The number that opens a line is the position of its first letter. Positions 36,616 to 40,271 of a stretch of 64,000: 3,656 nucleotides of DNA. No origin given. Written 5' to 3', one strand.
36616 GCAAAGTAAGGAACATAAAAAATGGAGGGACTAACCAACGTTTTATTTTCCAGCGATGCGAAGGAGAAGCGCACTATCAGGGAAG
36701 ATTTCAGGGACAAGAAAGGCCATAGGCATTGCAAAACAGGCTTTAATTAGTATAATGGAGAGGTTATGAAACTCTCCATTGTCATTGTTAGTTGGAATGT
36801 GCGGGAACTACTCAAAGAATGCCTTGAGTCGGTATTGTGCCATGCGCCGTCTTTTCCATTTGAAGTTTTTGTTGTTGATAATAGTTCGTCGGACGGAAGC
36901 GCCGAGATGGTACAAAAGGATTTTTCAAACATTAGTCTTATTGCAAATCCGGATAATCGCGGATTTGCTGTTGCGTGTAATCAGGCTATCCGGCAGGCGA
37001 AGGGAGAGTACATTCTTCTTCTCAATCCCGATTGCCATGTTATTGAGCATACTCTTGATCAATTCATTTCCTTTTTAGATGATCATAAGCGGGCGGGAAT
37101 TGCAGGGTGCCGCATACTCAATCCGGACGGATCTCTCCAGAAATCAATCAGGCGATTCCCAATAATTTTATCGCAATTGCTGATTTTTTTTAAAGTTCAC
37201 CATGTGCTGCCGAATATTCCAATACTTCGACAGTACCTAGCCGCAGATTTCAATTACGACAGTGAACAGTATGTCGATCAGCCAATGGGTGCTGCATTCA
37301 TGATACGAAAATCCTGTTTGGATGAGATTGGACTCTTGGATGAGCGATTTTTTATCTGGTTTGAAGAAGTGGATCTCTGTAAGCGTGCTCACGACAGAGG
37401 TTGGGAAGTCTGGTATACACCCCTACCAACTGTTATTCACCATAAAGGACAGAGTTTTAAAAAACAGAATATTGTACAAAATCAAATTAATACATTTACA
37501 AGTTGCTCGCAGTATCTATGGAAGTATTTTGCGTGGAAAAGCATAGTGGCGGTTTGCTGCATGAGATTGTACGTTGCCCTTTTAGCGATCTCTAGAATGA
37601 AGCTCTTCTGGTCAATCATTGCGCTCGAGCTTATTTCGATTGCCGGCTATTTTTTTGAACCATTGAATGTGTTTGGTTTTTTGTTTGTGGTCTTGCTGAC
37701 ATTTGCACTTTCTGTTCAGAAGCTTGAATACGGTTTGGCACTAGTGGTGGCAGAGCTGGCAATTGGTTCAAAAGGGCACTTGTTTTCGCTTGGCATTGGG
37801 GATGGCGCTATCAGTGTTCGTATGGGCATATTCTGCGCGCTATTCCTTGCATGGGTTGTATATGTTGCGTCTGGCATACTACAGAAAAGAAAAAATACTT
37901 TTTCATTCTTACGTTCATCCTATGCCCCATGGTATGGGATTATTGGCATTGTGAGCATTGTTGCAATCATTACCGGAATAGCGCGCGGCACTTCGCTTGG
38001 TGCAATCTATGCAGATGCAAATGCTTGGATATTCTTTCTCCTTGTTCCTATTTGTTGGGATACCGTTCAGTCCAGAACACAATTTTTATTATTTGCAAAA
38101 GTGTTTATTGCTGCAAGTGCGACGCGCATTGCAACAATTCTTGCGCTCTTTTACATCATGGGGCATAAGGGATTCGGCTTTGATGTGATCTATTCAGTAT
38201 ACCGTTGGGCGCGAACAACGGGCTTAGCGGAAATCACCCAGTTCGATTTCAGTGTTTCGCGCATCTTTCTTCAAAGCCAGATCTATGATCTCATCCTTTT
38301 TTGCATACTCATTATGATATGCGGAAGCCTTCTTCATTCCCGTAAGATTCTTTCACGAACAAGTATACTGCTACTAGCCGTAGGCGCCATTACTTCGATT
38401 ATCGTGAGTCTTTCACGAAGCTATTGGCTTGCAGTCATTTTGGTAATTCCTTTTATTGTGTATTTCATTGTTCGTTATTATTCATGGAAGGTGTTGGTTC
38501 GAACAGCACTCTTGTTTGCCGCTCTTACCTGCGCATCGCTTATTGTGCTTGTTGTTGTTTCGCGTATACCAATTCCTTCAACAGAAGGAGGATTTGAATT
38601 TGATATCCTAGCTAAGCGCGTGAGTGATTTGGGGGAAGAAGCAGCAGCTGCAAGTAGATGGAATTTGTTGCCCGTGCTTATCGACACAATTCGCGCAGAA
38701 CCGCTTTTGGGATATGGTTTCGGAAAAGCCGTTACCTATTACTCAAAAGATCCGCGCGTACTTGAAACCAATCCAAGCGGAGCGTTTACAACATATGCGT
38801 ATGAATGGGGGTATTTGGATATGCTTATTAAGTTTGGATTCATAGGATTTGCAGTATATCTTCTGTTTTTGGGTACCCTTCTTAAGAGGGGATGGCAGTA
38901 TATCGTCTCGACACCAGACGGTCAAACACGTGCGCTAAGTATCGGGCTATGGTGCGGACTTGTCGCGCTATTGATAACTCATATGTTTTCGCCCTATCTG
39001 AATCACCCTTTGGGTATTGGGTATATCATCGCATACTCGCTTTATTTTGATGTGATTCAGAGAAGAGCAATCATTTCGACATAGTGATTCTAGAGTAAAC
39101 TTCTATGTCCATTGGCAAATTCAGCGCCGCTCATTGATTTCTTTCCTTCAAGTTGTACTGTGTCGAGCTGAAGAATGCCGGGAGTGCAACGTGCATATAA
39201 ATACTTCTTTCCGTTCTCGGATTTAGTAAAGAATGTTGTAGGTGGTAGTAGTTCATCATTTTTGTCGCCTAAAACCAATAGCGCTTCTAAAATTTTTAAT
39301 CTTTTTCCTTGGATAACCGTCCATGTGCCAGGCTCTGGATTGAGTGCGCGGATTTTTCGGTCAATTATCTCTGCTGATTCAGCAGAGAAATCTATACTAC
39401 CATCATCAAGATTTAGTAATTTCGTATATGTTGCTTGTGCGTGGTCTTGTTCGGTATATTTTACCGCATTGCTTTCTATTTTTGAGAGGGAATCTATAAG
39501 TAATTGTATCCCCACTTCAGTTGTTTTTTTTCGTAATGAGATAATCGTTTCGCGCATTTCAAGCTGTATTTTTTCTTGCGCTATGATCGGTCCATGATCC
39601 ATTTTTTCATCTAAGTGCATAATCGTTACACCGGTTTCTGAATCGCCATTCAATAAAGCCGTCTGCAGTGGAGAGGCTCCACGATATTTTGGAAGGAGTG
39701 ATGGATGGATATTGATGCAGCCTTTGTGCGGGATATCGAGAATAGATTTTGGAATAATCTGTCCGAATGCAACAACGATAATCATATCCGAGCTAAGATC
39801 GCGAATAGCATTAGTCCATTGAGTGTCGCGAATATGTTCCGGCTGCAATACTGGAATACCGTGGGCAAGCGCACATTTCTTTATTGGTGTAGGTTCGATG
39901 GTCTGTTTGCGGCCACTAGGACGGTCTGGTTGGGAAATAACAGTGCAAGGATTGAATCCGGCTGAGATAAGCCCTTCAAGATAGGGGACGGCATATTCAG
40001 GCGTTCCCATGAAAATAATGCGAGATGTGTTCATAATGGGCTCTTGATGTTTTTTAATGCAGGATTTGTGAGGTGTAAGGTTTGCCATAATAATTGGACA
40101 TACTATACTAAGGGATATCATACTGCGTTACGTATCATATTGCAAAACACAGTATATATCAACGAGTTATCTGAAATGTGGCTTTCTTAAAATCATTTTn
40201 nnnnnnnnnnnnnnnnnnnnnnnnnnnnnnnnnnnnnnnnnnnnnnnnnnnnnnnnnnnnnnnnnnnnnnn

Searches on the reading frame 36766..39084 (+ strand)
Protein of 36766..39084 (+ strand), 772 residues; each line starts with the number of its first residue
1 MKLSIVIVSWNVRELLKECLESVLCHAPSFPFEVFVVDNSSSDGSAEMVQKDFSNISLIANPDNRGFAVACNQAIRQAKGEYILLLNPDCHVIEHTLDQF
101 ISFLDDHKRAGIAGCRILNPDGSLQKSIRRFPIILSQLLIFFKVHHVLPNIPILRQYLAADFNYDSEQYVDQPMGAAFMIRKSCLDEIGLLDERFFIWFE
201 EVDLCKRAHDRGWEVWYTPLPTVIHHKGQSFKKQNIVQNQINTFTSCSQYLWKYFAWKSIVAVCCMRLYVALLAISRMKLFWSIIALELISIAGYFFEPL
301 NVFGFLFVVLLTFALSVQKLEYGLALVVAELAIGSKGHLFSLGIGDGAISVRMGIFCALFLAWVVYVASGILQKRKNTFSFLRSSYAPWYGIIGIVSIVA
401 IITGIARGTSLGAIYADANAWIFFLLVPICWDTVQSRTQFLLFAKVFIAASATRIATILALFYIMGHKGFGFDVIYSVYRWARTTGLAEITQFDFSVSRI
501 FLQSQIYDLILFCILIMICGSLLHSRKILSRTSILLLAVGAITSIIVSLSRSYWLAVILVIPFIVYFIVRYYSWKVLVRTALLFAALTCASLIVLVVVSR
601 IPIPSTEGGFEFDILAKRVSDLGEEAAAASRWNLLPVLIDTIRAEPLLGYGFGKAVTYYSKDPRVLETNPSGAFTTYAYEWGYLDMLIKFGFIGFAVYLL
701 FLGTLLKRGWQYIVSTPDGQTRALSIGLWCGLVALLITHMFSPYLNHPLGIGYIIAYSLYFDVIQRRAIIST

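Call 38: search_protein_families(library=pfam, proteins=[window:36766-39084:+], max_evalue=0.001)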
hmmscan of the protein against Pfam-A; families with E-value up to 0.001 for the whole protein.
window:36766-39084:+ (772 aa): 4 families
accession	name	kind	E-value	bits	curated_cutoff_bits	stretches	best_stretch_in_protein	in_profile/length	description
PF00535.33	Glycos_transf_2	-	6.4e-25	88.5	23.3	1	4-132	1-131/168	Glycosyl transferase family 2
PF13641.12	Glyco_tranf_2_3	-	6.3e-17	62.8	27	1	3-233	3-219/230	Glycosyltransferase like family 2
PF04932.20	Wzy_C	-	1.1e-11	45.2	31.7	1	537-699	2-149/149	O-Antigen ligase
PF10111.15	Glyco_tranf_2_2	-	0.0003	20.8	27.3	1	31-195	29-185/276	Glycosyltransferase like family 2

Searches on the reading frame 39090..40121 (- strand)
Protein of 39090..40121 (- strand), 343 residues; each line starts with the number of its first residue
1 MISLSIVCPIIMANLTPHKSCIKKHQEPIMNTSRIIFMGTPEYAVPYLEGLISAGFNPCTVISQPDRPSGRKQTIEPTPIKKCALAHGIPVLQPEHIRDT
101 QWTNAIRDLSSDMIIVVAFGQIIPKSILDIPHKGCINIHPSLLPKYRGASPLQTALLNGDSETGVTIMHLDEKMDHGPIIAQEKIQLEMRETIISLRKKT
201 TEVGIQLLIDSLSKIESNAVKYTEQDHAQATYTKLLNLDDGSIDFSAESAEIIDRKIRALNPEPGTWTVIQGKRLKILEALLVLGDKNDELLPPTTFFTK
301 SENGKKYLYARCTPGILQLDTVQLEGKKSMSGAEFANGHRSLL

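Call 38: search_protein_families(library=pfam, proteins=[window:39090-40121:-], max_evalue=0.001)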
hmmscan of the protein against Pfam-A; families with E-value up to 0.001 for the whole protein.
window:39090-40121:- (343 aa): 2 families
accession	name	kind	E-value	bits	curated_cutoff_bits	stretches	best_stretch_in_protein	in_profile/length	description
PF00551.24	Formyl_trans_N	-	2.2e-41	142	26.1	1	34-210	2-179/181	Formyl transferase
PF02911.23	Formyl_trans_C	-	2.5e-19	69.8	21.1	1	239-340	5-100/100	Formyl transferase, C-terminal domain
